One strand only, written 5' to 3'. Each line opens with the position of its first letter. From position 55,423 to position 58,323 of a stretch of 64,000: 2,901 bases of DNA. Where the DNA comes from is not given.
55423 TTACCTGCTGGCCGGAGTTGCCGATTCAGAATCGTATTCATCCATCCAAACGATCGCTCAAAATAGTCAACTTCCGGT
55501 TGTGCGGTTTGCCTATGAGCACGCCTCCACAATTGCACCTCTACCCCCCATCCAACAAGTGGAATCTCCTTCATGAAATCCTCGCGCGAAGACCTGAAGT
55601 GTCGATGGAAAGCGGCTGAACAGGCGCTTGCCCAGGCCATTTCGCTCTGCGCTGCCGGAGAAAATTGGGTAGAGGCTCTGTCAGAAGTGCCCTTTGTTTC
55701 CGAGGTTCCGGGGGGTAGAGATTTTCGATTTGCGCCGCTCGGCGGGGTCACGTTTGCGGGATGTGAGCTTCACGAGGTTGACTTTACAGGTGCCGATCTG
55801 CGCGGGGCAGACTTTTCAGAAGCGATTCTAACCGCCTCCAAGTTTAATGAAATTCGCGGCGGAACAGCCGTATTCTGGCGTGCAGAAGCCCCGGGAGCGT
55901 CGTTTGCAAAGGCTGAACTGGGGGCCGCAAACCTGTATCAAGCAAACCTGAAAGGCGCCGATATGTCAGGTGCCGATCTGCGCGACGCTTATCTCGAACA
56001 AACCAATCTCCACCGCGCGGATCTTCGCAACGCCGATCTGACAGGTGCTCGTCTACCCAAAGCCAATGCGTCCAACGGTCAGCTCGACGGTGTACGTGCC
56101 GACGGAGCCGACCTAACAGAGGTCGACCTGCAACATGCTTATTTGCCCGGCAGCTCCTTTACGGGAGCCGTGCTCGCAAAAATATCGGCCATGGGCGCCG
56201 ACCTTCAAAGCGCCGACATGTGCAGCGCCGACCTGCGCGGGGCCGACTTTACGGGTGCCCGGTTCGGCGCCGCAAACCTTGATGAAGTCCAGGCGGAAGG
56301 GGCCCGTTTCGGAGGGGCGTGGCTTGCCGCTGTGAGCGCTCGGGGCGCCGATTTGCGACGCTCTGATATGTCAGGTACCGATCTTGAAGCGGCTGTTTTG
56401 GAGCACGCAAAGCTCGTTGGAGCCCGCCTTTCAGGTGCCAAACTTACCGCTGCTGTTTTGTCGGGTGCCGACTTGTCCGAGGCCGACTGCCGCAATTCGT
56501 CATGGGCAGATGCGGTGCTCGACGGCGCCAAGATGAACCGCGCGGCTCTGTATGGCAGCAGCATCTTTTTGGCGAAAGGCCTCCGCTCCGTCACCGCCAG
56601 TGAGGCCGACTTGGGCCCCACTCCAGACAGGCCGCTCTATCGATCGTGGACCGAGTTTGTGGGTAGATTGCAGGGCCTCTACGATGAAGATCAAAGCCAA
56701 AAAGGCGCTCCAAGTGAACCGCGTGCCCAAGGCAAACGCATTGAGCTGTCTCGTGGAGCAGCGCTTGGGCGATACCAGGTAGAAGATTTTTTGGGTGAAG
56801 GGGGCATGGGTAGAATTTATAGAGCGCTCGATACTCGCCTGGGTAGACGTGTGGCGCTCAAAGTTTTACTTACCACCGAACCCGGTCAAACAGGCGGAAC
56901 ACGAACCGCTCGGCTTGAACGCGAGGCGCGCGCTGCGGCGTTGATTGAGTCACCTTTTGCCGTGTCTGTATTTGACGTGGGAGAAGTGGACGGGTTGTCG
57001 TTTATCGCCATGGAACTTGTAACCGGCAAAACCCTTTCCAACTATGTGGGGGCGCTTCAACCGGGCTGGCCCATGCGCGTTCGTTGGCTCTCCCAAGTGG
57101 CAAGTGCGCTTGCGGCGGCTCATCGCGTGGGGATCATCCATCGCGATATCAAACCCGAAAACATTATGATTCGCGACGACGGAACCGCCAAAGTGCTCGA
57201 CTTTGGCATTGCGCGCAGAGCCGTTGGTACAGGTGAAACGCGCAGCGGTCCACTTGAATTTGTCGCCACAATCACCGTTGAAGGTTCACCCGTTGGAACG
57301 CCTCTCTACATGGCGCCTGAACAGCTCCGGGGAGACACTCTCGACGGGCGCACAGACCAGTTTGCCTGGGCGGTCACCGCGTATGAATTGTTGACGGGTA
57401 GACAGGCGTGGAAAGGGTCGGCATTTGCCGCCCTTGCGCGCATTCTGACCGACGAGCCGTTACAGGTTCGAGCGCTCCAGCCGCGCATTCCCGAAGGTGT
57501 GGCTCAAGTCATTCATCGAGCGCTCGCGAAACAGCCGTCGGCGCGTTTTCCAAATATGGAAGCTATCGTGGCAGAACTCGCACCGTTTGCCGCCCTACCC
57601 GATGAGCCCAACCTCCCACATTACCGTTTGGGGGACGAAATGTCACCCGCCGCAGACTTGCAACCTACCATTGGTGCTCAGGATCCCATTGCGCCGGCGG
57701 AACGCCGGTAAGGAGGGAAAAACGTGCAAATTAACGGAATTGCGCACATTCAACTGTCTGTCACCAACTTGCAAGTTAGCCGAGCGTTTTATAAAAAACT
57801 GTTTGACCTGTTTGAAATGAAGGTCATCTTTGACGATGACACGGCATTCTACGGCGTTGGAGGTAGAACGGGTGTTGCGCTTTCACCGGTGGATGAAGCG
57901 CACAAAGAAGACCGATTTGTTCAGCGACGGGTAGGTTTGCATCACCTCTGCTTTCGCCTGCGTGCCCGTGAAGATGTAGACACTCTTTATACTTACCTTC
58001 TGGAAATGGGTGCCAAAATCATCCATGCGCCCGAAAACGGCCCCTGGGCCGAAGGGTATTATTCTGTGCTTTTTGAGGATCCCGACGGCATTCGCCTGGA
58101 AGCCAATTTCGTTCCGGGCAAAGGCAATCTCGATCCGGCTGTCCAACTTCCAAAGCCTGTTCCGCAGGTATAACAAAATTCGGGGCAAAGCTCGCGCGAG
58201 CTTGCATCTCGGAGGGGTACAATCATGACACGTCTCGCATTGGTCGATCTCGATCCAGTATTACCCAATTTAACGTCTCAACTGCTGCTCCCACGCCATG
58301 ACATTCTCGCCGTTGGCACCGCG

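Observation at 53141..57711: TIR-like-NACHT-HEAT STAND NTPase translationally coupled to a pentapeptide-repeat Ser/Thr kinase.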

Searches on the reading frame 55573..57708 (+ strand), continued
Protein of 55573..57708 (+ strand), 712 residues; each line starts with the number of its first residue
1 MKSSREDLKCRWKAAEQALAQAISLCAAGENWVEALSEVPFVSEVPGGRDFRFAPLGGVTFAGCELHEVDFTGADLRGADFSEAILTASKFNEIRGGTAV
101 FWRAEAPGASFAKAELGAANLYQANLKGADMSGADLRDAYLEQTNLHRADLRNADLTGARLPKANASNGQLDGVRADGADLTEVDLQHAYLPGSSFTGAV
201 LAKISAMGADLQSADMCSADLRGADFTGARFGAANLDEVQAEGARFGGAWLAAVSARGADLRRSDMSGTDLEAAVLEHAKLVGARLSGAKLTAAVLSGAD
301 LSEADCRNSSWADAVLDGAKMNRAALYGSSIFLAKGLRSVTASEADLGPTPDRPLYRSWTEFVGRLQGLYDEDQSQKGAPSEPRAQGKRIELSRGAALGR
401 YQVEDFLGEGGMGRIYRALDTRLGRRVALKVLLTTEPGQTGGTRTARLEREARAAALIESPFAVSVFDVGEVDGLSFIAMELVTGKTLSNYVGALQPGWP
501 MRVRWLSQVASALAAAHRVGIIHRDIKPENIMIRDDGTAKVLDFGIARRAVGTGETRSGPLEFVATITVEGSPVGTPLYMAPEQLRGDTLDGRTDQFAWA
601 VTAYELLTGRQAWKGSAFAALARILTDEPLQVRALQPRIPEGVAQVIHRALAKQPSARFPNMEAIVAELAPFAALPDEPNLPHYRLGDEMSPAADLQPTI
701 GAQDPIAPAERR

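Call 36: find_encoding_contigs(protein=P0083, flank=10000, max_places=1)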
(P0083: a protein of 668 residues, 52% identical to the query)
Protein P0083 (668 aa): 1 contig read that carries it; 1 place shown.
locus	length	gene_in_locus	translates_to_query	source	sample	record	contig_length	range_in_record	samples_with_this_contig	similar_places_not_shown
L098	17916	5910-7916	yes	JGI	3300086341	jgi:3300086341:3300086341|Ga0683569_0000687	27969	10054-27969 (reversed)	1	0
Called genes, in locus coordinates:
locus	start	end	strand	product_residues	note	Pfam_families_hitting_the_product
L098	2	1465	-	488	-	?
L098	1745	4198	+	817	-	PF08357:SEFIR, PF13676:TIR_2 (faint), PF13191:AAA_16 (weak), PF13401:AAA_22 (weak), PF20703:nSTAND1 (faint), PF05729:NACHT (weak), PF13646:HEAT_2 (faint)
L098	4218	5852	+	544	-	PF02310:B12-binding, PF04055:Radical_SAM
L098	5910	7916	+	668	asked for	PF00805:Pentapeptide, PF13599:Pentapeptide_4 (weak), PF00805:Pentapeptide, PF13599:Pentapeptide_4 (weak), PF00805:Pentapeptide, PF00805:Pentapeptide, PF00069:Pkinase, PF07714:PK_Tyr_Ser-Thr, +3 more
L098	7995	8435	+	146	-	PF00903:Glyoxalase, PF13669:Glyoxalase_4 (weak)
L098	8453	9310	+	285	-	PF13489:Methyltransf_23, PF13847:Methyltransf_31 (weak), PF08241:Methyltransf_11, PF08242:Methyltransf_12, PF13649:Methyltransf_25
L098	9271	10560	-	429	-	PF07969:Amidohydro_3 (weak), PF01979:Amidohydro_1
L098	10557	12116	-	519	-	PF07969:Amidohydro_3, PF01979:Amidohydro_1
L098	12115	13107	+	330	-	PF03372:Exo_endo_phos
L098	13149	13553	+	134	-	PF04379:DUF525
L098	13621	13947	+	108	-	PF01491:Frataxin_Cyay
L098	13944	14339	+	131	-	PF01152:Bac_globin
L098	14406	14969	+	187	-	-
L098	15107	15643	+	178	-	PF00376:MerR, PF13411:MerR_1, PF09278:MerR-DNA-bind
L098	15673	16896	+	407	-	PF00266:Aminotran_5, PF01041:DegT_DnrJ_EryC1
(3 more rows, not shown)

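Call 48: search_protein_families(library=pfam, proteins=[P0154, P0165, P0176, P0180, P0163, P0095], max_evalue=0.0001)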
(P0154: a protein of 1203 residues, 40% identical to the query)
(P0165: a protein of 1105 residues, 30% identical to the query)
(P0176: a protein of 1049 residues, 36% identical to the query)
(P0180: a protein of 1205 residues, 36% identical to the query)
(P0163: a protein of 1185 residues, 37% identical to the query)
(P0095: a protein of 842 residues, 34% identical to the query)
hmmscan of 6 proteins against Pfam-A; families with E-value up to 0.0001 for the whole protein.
P0154 (1203 aa): 7 families
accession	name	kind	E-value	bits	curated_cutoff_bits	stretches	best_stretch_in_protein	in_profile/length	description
PF00805.28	Pentapeptide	-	2.6e-57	190.3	20.2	8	875-912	3-40/40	Pentapeptide repeats (8 copies)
PF20703.3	nSTAND1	-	1.3e-41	144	27.1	1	358-754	1-378/379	Novel STAND NTPase 1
PF00069.31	Pkinase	-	1.3e-38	133.3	31.7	2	8-158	1-148/263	Protein kinase domain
PF07714.23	PK_Tyr_Ser-Thr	-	1.2e-24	87.5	23.1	1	12-155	5-149/258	Protein tyrosine and serine/threonine kinase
PF13576.12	Pentapeptide_3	-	5.8e-21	74.9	27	0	892-933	3-47/48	Pentapeptide repeats (9 copies)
PF13599.13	Pentapeptide_4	-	2.6e-17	63.1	38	0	1110-1176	11-77/78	Pentapeptide repeat region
PF13191.12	AAA_16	-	1.4e-06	29.4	32.6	1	373-483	2-143/167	AAA ATPase domain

P0165 (1105 aa): 7 families
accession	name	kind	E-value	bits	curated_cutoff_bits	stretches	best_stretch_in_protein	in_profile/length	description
PF00805.28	Pentapeptide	-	8.3e-48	159.9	20.2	6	856-891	3-38/40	Pentapeptide repeats (8 copies)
PF20703.3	nSTAND1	-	7.5e-47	161.2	27.1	1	340-730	1-373/379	Novel STAND NTPase 1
PF00069.31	Pkinase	-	8.3e-42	143.8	31.7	2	8-160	1-151/263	Protein kinase domain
PF07714.23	PK_Tyr_Ser-Thr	-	8.2e-32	111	23.1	2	10-156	3-151/258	Protein tyrosine and serine/threonine kinase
PF13576.12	Pentapeptide_3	-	7.4e-17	61.7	27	0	1018-1061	2-48/48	Pentapeptide repeats (9 copies)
PF13599.13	Pentapeptide_4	-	3.2e-15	56.4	38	1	1006-1080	2-76/78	Pentapeptide repeat region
PF13191.12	AAA_16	-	2.1e-08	35.3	32.6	1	355-472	2-143/167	AAA ATPase domain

P0176 (1049 aa): 9 families
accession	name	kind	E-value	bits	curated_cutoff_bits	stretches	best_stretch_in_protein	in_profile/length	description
PF00069.31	Pkinase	-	2.5e-49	168.5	31.7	1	15-265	1-254/263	Protein kinase domain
PF00805.28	Pentapeptide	-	6.6e-49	163.5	20.2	5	987-1026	1-40/40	Pentapeptide repeats (8 copies)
PF20703.3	nSTAND1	-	1.2e-42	147.3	27.1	1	297-693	1-378/379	Novel STAND NTPase 1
PF07714.23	PK_Tyr_Ser-Thr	-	1e-34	120.5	23.1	1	17-264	3-250/258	Protein tyrosine and serine/threonine kinase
PF13576.12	Pentapeptide_3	-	1.3e-21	76.9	27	0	806-850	1-48/48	Pentapeptide repeats (9 copies)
PF13599.13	Pentapeptide_4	-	4.1e-17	62.4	38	2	800-872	2-74/78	Pentapeptide repeat region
PF03109.22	ABC1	-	1.4e-06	28.1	22.9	0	60-161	110-214/244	ABC1 atypical kinase-like domain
PF01163.29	RIO1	-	2.4e-05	24.5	22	1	61-159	56-149/187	RIO domain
PF13191.12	AAA_16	-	3.5e-05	24.8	32.6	1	312-423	2-144/167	AAA ATPase domain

P0180 (1205 aa): 5 families
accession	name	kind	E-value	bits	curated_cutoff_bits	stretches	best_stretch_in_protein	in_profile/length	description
PF00805.28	Pentapeptide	-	2.9e-154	500.1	20.2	13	982-1021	1-40/40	Pentapeptide repeats (8 copies)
PF13576.12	Pentapeptide_3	-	5.8e-58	193.3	27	4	774-816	2-47/48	Pentapeptide repeats (9 copies)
PF13599.13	Pentapeptide_4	-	2.5e-57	191.3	38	6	846-917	6-77/78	Pentapeptide repeat region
PF25296.1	Decapeptide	-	1e-18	67.4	45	0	989-1052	7-70/74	Decapeptide repeat region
PF05729.18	NACHT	-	6.1e-07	29.9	26.7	1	243-431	4-166/167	NACHT domain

P0163 (1185 aa): 5 families
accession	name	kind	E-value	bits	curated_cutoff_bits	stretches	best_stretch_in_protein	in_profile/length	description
PF00805.28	Pentapeptide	-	3.3e-175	567.1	20.2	17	1007-1045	2-40/40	Pentapeptide repeats (8 copies)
PF20703.3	nSTAND1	-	1.1e-93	315.4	27.1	1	3-379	29-378/379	Novel STAND NTPase 1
PF13599.13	Pentapeptide_4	-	1.6e-57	191.9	38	3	672-738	10-76/78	Pentapeptide repeat region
PF13576.12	Pentapeptide_3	-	1.2e-49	166.7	27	0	726-767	2-46/48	Pentapeptide repeats (9 copies)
PF25296.1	Decapeptide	-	2.3e-16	59.8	45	0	683-738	5-60/74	Decapeptide repeat region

P0095 (842 aa): 5 families
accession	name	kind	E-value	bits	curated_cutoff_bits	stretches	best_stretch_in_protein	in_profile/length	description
PF00805.28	Pentapeptide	-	1.5e-69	229.5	20.2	9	138-177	1-40/40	Pentapeptide repeats (8 copies)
PF00069.31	Pkinase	-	1.2e-41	143.3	31.7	1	577-830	3-255/263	Protein kinase domain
PF13599.13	Pentapeptide_4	-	2.5e-26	92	38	2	270-344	3-77/78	Pentapeptide repeat region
PF07714.23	PK_Tyr_Ser-Thr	-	3.9e-25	89.1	23.1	1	576-786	2-207/258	Protein tyrosine and serine/threonine kinase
PF13576.12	Pentapeptide_3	-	1.3e-22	80.2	27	1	275-310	1-38/48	Pentapeptide repeats (9 copies)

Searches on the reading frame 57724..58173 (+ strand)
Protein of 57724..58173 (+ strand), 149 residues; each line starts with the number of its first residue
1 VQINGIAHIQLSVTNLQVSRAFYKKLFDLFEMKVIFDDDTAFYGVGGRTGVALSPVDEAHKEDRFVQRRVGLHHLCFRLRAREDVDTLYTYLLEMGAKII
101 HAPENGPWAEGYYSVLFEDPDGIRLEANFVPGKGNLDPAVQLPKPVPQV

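Call 12: search_protein_families(library=pfam, proteins=[window:57724-58173:+], max_evalue=0.01)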
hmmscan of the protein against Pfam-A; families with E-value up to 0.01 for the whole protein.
window:57724-58173:+ (149 aa): 4 families
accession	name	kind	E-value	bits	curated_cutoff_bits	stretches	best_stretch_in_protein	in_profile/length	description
PF00903.31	Glyoxalase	-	1.8e-16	61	20.6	1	5-126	1-120/121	Glyoxalase/Bleomycin resistance protein/Dioxygenase superfamily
PF13669.12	Glyoxalase_4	-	0.00012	22.8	27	1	8-106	2-101/109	Glyoxalase/Bleomycin resistance protein/Dioxygenase superfamily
PF12681.13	Glyoxalase_2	-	0.0011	19.4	30.1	1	10-126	5-112/118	Glyoxalase-like domain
PF22659.2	YycE-like_C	-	0.0013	19.1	27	1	75-125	4-51/55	YycE-like C-terminal domain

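Call 22: search_protein_families(library=ncbifam, proteins=[window:57724-58173:+], max_evalue=0.01)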
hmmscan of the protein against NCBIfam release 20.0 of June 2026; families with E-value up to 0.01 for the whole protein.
window:57724-58173:+ (149 aa): 29 families (the best 25 are shown)
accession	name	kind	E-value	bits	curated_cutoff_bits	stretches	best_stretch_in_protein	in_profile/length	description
NF005227.0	PRK06724.1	equivalog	2.6e-12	47.3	146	1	4-131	6-124/128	hypothetical protein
NF003152.0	PRK04101.1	equivalog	5.3e-09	36.5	171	1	2-127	1-116/139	metallothiol transferase FosB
NF000496.2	Fos_GSH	equivalog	4.1e-08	33.4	180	1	3-128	2-115/136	fosfomycin resistance glutathione transferase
NF038306.1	fosM_gen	equivalog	3.3e-07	30.8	255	1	3-126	1-114/137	FosM family fosfomycin resistance protein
TIGR02295.1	HpaD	equivalog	2.7e-06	26.8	321.4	1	3-127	2-115/298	3,4-dihydroxyphenylacetate 2,3-dioxygenase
NF041541.1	fosBx1_fam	exception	5e-06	27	290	1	3-126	2-115/138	FosBx1 family fosfomycin resistance bacillithiol transferase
NF000493.1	Fos_BSH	exception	8.3e-06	26.3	240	1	3-127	1-115/137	FosB/FosD family fosfomycin resistance bacillithiol transferase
NF000221.4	FosA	exception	1.8e-05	24.6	250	1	3-128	2-115/137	FosA family fosfomycin resistance glutathione transferase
NF000494.1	FosF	exception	4.2e-05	23.5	280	1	3-59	2-55/132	fosfomycin resistance glutathione transferase FosF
TIGR03211.1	catechol_2_3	equivalog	6.8e-05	22.3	320.2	1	6-126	146-261/303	catechol 2,3-dioxygenase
NF000495.1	FosK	exception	9e-05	22.3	280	1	3-126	2-108/132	fosfomycin resistance glutathione transferase FosK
NF032892.0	fosA7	exception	0.00012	22.2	305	1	5-127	4-114/140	FosA7 family fosfomycin resistance glutathione transferase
NF000125.1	498180014_fosA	hypoth_equivalog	0.00017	21.8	250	1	1-126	1-115/129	Fos family putative thiol transferase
NF000467.1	FosG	exception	0.00017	21.6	240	0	3-47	2-44/132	FosG family fosfomycin resistance glutathione transferase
NF000075.1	299782351_fosA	exception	0.00023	21.2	275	1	3-128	2-115/138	FosA3/FosA4 family fosfomycin resistance glutathione transferase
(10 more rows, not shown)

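Call 23: search_protein_families(library=padloc, proteins=[window:57724-58173:+], max_evalue=0.01)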
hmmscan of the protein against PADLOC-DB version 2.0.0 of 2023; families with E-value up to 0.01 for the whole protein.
window:57724-58173:+ (149 aa): 0 families

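Call 42: search_solved_structures(query=window:57724-58170:+, max_evalue=0.001)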
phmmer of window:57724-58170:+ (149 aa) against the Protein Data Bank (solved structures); distinct sequences matched with E-value up to 0.001: 6.
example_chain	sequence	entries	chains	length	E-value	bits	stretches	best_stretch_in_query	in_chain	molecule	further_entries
2rk0_A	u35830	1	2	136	5.3e-09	39.6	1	1-128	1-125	Glyoxalase/Bleomycin resistance protein/dioxygenase domain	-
3ct8_A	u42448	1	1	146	1.3e-08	38.4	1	6-126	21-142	Putative glyoxalase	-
3ghj_A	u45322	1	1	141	0.00019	24.9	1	1-126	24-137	Putative integron gene cassette protein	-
3e5d_A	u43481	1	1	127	0.00039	23.9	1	6-127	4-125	Putative Glyoxalase I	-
3r4q_A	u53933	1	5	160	0.00039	23.8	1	9-127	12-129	Lactoylglutathione lyase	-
4ir0_A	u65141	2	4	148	0.00099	22.5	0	1-127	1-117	Metallothiol transferase FosB 2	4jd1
